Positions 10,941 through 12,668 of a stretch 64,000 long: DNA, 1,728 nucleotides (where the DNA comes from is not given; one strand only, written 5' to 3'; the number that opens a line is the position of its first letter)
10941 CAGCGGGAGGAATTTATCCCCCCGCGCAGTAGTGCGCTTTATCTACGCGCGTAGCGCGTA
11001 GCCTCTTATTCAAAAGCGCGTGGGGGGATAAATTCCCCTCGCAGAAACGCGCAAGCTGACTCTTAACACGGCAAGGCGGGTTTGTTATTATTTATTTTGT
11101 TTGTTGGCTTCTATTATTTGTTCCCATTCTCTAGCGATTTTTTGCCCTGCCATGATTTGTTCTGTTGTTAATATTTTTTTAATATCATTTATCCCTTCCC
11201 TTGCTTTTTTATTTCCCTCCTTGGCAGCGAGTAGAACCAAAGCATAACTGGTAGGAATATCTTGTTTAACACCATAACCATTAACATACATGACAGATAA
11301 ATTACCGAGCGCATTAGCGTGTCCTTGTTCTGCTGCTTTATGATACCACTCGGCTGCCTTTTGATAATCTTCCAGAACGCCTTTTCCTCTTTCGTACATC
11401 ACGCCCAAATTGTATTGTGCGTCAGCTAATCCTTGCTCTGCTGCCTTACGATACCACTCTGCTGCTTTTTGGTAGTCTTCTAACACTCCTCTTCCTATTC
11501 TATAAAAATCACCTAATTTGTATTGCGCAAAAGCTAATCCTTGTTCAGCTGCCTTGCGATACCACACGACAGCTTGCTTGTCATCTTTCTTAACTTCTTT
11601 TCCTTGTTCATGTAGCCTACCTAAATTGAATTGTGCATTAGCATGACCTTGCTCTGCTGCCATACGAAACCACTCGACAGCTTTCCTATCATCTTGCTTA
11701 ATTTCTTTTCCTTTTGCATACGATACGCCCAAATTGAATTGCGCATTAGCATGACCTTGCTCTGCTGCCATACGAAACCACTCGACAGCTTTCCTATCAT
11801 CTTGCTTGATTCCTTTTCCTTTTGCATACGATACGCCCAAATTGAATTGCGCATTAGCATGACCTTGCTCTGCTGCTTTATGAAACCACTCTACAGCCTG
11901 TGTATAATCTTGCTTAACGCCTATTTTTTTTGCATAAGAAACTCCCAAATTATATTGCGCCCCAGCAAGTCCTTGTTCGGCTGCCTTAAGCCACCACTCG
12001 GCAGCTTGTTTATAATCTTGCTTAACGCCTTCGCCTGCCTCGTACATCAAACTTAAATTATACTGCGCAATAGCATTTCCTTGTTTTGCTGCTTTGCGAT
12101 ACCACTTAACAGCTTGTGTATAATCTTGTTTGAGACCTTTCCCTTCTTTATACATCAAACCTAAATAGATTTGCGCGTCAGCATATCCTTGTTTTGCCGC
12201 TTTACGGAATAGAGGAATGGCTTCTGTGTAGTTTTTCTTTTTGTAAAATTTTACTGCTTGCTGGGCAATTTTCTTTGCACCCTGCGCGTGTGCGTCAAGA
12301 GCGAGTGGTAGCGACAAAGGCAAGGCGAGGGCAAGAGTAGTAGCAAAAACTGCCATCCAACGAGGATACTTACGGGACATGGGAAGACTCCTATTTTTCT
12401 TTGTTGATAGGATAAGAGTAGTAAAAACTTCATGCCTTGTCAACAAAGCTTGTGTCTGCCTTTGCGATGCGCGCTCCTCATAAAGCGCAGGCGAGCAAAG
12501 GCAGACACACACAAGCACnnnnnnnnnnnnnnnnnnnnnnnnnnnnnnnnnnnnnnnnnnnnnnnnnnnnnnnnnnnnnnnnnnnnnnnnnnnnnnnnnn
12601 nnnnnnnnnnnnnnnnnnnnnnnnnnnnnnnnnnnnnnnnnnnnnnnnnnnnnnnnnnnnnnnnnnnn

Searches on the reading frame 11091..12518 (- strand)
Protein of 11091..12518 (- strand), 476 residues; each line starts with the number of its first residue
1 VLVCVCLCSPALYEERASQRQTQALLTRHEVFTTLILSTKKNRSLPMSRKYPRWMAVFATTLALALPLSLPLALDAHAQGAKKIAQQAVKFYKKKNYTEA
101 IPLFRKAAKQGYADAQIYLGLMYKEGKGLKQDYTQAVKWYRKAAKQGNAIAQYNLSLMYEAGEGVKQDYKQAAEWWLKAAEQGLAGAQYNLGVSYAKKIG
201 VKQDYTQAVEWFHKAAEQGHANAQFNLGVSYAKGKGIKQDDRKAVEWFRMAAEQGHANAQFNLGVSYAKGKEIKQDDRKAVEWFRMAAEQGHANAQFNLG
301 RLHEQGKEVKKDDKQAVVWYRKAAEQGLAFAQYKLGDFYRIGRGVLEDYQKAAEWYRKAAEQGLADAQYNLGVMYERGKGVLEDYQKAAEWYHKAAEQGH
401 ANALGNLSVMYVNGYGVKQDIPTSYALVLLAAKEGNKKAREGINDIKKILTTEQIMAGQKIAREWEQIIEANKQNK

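Call 13: search_protein_families(library=pfam, proteins=[window:11091-12518:-], max_evalue=0.01)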
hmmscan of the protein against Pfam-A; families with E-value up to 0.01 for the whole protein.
window:11091-12518:- (476 aa): 9 families
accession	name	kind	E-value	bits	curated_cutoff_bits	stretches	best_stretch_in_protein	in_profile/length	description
PF08238.18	Sel1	-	3.8e-101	328.4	30.7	8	365-400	1-36/36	Sel1 repeat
PF23310.1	TPR_27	-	5.3e-09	36.2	27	0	204-244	44-84/110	Plant tetratrico peptide repeats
PF13432.12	TPR_16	-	1e-07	32.7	32.7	1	91-147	7-61/65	Tetratricopeptide repeat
PF13176.12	TPR_7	-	3.6e-05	23.9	27.9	0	369-396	3-26/36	Tetratricopeptide repeat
PF07719.23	TPR_2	-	0.00061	20.2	27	0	87-109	7-29/34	Tetratricopeptide repeat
PF00515.34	TPR_1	-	0.0018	18.4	27.8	0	88-108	8-28/34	Tetratricopeptide repeat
PF02607.22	B12-binding_2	-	0.002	18.7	23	0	344-395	16-69/74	B12 binding domain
PF13424.12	TPR_12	-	0.0026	18.4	30.1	0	346-395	23-71/77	Tetratricopeptide repeat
PF13414.12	TPR_11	-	0.0053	16.9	26.8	0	130-155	7-34/42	TPR repeat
